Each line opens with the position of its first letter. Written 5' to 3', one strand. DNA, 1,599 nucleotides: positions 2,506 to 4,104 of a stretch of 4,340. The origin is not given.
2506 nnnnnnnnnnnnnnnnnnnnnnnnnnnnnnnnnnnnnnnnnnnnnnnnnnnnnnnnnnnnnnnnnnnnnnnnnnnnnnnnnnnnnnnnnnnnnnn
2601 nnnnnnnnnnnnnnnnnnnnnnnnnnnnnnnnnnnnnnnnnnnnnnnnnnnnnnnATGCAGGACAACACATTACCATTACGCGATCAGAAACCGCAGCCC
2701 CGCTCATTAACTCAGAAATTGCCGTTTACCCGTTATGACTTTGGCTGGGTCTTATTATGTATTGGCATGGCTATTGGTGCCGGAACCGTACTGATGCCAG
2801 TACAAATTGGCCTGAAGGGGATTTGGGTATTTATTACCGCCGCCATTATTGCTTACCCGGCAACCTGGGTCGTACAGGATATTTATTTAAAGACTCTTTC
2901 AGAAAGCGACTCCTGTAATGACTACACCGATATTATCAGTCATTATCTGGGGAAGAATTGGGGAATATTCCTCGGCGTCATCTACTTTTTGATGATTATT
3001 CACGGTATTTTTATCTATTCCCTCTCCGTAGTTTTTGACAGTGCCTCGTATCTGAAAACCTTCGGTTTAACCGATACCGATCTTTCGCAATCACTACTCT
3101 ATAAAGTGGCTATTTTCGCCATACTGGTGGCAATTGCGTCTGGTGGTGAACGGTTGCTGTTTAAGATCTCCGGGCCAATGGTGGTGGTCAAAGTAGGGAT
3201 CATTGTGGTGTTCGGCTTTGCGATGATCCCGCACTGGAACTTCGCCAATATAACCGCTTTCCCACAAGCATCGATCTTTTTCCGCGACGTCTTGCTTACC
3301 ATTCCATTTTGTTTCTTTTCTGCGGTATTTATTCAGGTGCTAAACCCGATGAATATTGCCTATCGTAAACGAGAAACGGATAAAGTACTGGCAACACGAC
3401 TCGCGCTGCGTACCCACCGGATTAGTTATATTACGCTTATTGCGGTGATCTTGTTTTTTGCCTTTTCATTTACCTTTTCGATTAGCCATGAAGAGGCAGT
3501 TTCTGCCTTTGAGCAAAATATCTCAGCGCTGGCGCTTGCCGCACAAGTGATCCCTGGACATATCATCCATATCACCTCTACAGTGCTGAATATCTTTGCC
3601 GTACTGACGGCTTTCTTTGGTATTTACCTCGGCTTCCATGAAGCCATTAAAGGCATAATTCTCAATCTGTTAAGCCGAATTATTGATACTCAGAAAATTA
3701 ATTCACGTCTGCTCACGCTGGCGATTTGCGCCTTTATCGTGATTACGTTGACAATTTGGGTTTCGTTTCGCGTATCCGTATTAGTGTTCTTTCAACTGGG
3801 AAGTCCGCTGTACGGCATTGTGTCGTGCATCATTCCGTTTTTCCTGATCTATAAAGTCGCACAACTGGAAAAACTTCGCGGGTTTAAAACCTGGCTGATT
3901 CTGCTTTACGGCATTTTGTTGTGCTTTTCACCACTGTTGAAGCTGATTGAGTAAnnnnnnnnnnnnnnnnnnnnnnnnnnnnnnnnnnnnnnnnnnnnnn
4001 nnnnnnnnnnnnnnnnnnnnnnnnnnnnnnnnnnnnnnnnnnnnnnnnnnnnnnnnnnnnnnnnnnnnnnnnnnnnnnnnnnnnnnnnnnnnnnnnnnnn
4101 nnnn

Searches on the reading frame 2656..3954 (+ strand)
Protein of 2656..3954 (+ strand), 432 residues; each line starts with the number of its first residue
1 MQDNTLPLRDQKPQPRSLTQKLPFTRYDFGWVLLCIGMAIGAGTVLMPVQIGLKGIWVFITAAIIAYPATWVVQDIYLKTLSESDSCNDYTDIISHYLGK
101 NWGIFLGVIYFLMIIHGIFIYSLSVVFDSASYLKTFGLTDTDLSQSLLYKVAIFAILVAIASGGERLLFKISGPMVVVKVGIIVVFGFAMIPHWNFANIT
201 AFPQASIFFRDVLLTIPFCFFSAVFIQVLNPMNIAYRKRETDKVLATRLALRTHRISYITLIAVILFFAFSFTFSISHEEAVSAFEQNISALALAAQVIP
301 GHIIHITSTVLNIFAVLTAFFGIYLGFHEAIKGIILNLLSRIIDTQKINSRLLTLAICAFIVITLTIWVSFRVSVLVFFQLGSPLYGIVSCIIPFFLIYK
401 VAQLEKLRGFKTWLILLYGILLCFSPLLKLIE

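Call 13: find_encoding_contigs(protein=window:2656-3954:+, flank=6000, max_places=10)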
Protein window:2656-3954:+ (432 aa): 24 contigs read that carry it; 7 places shown.
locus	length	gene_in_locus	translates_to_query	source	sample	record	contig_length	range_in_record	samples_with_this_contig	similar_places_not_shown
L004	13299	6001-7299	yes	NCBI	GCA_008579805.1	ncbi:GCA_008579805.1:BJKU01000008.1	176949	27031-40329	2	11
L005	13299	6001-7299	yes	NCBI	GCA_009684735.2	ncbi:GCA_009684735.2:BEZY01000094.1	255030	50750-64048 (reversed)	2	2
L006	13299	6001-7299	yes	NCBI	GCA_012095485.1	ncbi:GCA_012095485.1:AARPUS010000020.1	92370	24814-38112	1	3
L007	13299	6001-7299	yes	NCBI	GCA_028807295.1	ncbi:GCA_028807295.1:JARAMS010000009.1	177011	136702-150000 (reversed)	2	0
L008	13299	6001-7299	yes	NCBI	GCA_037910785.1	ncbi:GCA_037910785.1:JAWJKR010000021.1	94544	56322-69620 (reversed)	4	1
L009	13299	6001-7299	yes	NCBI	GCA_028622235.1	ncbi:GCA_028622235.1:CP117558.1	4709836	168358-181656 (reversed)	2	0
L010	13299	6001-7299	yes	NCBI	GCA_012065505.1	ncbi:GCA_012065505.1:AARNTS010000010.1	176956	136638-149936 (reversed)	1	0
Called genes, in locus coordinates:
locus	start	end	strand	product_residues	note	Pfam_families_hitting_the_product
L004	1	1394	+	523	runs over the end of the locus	PF10995:BcsE_N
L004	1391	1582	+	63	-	PF11120:CBP_BcsF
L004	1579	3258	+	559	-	PF11658:CBP_BcsG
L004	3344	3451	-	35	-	PF13940:Ldr_toxin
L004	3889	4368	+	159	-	PF15596:Imm57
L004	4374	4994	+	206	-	-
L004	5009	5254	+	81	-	-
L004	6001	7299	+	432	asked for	PF03222:Trp_Tyr_perm (faint)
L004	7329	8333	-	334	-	PF00005:ABC_tran, PF08352:oligo_HPY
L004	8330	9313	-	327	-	PF02463:SMC_N, PF00005:ABC_tran, PF13304:AAA_21 (weak), PF08352:oligo_HPY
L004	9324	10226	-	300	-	PF12911:OppC_N, PF00528:BPD_transp_1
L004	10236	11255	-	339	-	PF19300:BPD_transp_1_N, PF00528:BPD_transp_1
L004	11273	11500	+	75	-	-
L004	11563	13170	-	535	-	PF00496:SBP_bac_5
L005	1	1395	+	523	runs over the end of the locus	PF10995:BcsE_N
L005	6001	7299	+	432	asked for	PF03222:Trp_Tyr_perm (faint)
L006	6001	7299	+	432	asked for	PF03222:Trp_Tyr_perm (faint)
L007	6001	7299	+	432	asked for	PF03222:Trp_Tyr_perm (faint)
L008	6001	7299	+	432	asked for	PF03222:Trp_Tyr_perm (faint)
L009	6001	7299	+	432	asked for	PF03222:Trp_Tyr_perm (faint)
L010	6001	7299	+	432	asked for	PF03222:Trp_Tyr_perm (faint)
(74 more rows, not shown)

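Call 21: find_related_loci(query=window:2656-3951:+, collection=genome_contigs, flank=3500)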
Query window:2656-3951:+ (432 aa) in genome_contigs; peptide patterns used: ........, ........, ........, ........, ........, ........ (x = any residue, [..] = any of these).
99 stretches matched a pattern; 42 encode a relative of the query (tblastn E <= 1e-3); 39 distinct loci.
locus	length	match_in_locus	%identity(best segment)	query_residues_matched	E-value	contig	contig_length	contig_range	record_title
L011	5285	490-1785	99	1-432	0e+0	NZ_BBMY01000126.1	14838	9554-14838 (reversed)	Escherichia albertii NBRC 107761 = DSM 17582 strain NBRC 107761, whole genome shotgun sequence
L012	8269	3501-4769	96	1-432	0e+0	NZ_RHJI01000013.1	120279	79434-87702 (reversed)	Escherichia sp. E1V33 1V33_13_consensus, whole genome shotgun sequence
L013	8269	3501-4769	95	1-432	0e+0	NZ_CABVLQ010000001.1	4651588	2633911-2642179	Escherichia ruysiae isolate Human faeces, whole genome shotgun sequence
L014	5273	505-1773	95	1-432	0e+0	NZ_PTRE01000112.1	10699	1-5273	Escherichia sp. MOD1-EC7003 MOD1-EC7003_112_length_10699_cov_122, whole genome shotgun sequence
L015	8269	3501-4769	95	1-432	0e+0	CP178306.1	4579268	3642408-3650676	Escherichia coli strain ECGI0523 chromosome, complete genome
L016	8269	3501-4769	95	1-432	0e+0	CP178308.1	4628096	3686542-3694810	Escherichia coli strain ECDA1023 chromosome, complete genome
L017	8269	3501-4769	94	1-432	0e+0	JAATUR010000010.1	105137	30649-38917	Escherichia coli strain SCPM-O-B-8794 10length=105137, whole genome shotgun sequence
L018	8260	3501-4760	86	1-420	0e+0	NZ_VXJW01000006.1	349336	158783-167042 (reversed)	Salmonella enterica subsp. arizonae strain CCUG 6322T contig_0000006, whole genome shotgun sequence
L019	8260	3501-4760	85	1-420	0e+0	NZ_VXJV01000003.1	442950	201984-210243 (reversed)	Salmonella enterica subsp. diarizonae strain CCUG 30040T contig_0000003, whole genome shotgun sequence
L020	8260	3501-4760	86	1-420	0e+0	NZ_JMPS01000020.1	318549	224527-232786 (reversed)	Yokenella regensburgei ATCC 49455 GYRE.assembly.021, whole genome shotgun sequence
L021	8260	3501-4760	87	1-420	0e+0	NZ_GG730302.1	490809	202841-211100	Citrobacter youngae ATCC 29220 Scfld3, whole genome shotgun sequence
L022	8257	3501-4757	87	1-420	0e+0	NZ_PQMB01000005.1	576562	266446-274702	Citrobacter amalonaticus strain S646 scaffold5.1, whole genome shotgun sequence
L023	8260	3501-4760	86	1-420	0e+0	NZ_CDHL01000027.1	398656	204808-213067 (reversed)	Citrobacter pasteurii strain CIP 55.13, whole genome shotgun sequence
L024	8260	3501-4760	86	1-420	0e+0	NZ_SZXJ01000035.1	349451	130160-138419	Citrobacter sp. wls619 contig19, whole genome shotgun sequence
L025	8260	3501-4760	87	1-420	0e+0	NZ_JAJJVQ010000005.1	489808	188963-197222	Citrobacter meridianamericanus strain BR102 NODE_5_length_489808_cov_63.522, whole genome shotgun sequence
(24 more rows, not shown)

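Call 27: search_protein_families(library=pfam, proteins=[L004:3889-4365:+, L004:4374-4991:+, L004:5009-5251:+, L004:5296-5502:+], max_evalue=0.1)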
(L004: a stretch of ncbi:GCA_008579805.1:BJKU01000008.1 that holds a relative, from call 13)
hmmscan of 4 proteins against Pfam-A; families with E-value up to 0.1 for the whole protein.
L004:3889-4365:+ (159 aa): 1 family
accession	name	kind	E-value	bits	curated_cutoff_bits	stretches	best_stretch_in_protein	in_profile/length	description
PF15596.11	Imm57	-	3.9e-15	56.2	25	1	41-112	29-99/100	Immunity protein 57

L004:4374-4991:+ (206 aa): 0 families

L004:5009-5251:+ (81 aa): 0 families

L004:5296-5502:+ (69 aa): 0 families

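Call 33: find_homologous_proteins(query=L004:3889-4365:+)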
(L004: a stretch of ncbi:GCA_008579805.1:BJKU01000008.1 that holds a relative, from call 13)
Query L004:3889-4365:+ (159 aa): 6 proteins with E <= 0.001 among 28 candidates.
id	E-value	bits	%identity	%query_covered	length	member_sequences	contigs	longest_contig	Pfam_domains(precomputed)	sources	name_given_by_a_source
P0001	9.1e-102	356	99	100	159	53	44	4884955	PF15596.12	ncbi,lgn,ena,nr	ncbi:Imm57 family immunity protein [Escherichia albertii]|nr:Imm57 family immunity protein [Escheric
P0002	4.4e-80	285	98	82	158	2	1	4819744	PF15596.12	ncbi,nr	ncbi:hypothetical protein JRC43_01000 [Escherichia albertii]|nr:hypothetical protein JRC43_01000 [Es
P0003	6.0e-69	249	71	100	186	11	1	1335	PF15596.12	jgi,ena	jgi:hypothetical protein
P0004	4.5e-67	243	72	96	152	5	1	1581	PF15596.12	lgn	-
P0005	2.3e-51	192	90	63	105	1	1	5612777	PF15596.12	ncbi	ncbi:Imm57 family immunity protein [Pseudocitrobacter corydidari]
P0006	1.8e-30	124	45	100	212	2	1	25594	PF15596.12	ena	-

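Call 34: find_encoding_contigs(protein=P0005, flank=6000, max_places=3)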
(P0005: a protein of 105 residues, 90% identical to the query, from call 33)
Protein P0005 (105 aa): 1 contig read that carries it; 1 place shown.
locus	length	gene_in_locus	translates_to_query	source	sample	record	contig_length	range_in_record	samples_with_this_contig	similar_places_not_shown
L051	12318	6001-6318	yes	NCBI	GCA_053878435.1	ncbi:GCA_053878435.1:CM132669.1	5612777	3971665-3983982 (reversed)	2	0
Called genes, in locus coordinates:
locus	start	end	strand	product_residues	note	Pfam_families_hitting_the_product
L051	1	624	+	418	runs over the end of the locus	PF05201:GlutR_N, PF01488:Shikimate_DH, PF00745:GlutR_dimer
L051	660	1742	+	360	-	PF03462:PCRF, PF00472:RF-1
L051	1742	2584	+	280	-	PF17827:PrmC_N, PF01170:UPF0020 (weak), PF05175:MTS, PF06325:PrmA (weak), PF02390:Methyltransf_4 (weak), PF08242:Methyltransf_12 (weak), PF13649:Methyltransf_25, PF13847:Methyltransf_31, +2 more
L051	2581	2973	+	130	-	PF04247:SirB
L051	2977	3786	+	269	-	PF13369:Transglut_core2, PF13371:TPR_9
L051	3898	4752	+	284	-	PF00793:DAHP_synth_1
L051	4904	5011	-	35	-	PF13940:Ldr_toxin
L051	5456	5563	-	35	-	PF13940:Ldr_toxin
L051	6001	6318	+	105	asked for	PF15596:Imm57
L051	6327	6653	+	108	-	PF15596:Imm57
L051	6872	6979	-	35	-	PF13940:Ldr_toxin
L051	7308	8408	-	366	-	PF01699:Na_Ca_ex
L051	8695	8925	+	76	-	PF06150:ChaB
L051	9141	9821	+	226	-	PF04752:ChaC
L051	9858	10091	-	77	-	PF08980:DUF1883 (faint)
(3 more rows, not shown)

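Call 35: find_encoding_contigs(protein=P0006, flank=6000, max_places=3)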
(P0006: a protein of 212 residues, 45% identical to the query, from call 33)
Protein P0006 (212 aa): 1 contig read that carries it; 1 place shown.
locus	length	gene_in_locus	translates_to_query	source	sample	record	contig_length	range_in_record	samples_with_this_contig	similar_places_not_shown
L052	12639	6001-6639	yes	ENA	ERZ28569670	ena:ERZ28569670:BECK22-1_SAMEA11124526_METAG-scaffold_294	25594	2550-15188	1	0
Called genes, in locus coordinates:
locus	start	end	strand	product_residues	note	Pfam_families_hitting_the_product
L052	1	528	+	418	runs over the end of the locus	PF05201:GlutR_N, PF03807:F420_oxidored (faint), PF01488:Shikimate_DH, PF00745:GlutR_dimer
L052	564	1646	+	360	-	PF03462:PCRF, PF00472:RF-1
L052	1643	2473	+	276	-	PF17827:PrmC_N, PF03602:Cons_hypoth95 (weak), PF05175:MTS, PF02390:Methyltransf_4 (weak), PF13847:Methyltransf_31, PF08241:Methyltransf_11 (weak), PF08242:Methyltransf_12 (weak), PF13649:Methyltransf_25, +1 more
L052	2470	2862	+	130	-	PF04247:SirB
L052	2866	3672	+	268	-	PF13369:Transglut_core2, PF13371:TPR_9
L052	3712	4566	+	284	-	PF00793:DAHP_synth_1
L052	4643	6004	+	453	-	-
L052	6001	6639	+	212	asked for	PF15596:Imm57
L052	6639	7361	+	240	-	-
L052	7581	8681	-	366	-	PF01699:Na_Ca_ex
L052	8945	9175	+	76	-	PF06150:ChaB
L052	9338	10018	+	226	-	PF04752:ChaC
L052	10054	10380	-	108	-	-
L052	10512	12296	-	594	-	PF02743:dCache_1, PF22673:MCP-like_PDC_1, PF00672:HAMP, PF00015:MCPsignal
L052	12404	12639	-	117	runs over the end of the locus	PF02635:DsrE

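Call 40: find_encoding_contigs(protein=P0001, flank=4000, max_places=10)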
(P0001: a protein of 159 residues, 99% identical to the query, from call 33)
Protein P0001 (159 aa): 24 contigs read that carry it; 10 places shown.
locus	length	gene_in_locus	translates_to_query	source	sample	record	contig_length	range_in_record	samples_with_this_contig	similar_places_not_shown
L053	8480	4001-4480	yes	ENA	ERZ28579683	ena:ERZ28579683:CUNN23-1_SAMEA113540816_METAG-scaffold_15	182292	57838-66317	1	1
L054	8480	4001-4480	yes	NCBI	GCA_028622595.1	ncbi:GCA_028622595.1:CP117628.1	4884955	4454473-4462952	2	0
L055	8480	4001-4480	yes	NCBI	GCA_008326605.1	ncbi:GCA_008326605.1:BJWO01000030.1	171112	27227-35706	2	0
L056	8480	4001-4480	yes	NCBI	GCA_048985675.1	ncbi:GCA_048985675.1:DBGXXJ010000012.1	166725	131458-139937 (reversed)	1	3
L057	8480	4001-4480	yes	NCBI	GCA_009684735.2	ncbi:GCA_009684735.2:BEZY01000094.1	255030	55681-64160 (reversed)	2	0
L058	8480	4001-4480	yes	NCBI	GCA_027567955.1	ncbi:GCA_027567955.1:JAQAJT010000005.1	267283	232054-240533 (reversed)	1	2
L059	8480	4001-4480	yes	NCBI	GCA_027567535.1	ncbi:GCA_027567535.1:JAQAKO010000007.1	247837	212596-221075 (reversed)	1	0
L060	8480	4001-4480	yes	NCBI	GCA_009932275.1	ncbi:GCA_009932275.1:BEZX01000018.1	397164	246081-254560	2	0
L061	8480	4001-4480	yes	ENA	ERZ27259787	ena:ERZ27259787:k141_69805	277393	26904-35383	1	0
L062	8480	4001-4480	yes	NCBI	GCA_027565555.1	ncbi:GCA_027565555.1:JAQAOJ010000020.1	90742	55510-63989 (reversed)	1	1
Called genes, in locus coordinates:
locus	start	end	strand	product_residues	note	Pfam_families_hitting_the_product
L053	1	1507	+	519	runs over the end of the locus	PF10995:BcsE_N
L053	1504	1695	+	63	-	PF11120:CBP_BcsF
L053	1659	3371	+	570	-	PF11658:CBP_BcsG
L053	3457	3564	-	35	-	PF13940:Ldr_toxin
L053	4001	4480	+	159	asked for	PF15596:Imm57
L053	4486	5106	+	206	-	-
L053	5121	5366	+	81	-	-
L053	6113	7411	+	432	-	-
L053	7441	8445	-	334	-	PF00005:ABC_tran, PF08352:oligo_HPY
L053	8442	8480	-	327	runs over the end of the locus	PF02463:SMC_N, PF00005:ABC_tran, PF13304:AAA_21 (weak), PF08352:oligo_HPY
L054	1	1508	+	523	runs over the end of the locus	PF10995:BcsE_N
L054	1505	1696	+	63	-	PF11120:CBP_BcsF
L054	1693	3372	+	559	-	PF11658:CBP_BcsG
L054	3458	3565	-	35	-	PF13940:Ldr_toxin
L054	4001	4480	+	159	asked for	PF15596:Imm57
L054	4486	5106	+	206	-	-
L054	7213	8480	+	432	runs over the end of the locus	-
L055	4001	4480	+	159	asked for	PF15596:Imm57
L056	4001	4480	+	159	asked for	PF15596:Imm57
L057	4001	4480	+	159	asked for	PF15596:Imm57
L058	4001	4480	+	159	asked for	PF15596:Imm57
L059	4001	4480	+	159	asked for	PF15596:Imm57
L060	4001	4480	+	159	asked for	PF15596:Imm57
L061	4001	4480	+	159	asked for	PF15596:Imm57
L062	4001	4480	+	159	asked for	PF15596:Imm57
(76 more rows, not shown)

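Call 41: find_encoding_contigs(protein=P0002, flank=4000, max_places=4)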
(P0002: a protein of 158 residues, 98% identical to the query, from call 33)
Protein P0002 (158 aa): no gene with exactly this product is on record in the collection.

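Call 54: search_protein_families(library=pfam, proteins=[L052:4643-6001:+, L052:6639-7358:+, L054:5695-6700:+], max_evalue=0.01)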
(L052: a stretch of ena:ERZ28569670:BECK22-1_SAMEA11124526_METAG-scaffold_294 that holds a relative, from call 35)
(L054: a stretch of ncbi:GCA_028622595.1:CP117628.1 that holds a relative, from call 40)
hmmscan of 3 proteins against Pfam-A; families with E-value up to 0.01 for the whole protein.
L052:4643-6001:+ (453 aa): 0 families

L052:6639-7358:+ (240 aa): 0 families

L054:5695-6700:+ (335 aa): 8 families
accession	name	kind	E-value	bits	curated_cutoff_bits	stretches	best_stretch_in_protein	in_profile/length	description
PF13683.12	rve_3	-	3e-14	52.9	26.5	1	261-328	3-67/67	Integrase core domain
PF00665.32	rve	-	4.8e-11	43.3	32.6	1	179-271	5-102/102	Integrase core domain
PF13565.12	HTH_32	-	1.3e-07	32.5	33.7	1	58-136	1-72/73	Homeodomain-like domain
PF13518.12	HTH_28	-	6.1e-07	29.9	25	1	40-81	10-51/52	Helix-turn-helix domain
PF13333.12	rve_2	-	1.9e-05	25.1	22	1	296-331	16-51/56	Integrase core domain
PF13384.12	HTH_23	-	3.7e-05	23.8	24.6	1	32-75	6-50/50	Homeodomain-like domain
PF13551.12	HTH_29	-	0.00036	21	28.1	1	42-80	11-49/64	Winged helix-turn helix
PF13011.12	LZ_Tnp_IS481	-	0.0031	18.2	22.2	0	45-86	28-68/85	leucine-zipper of insertion element IS481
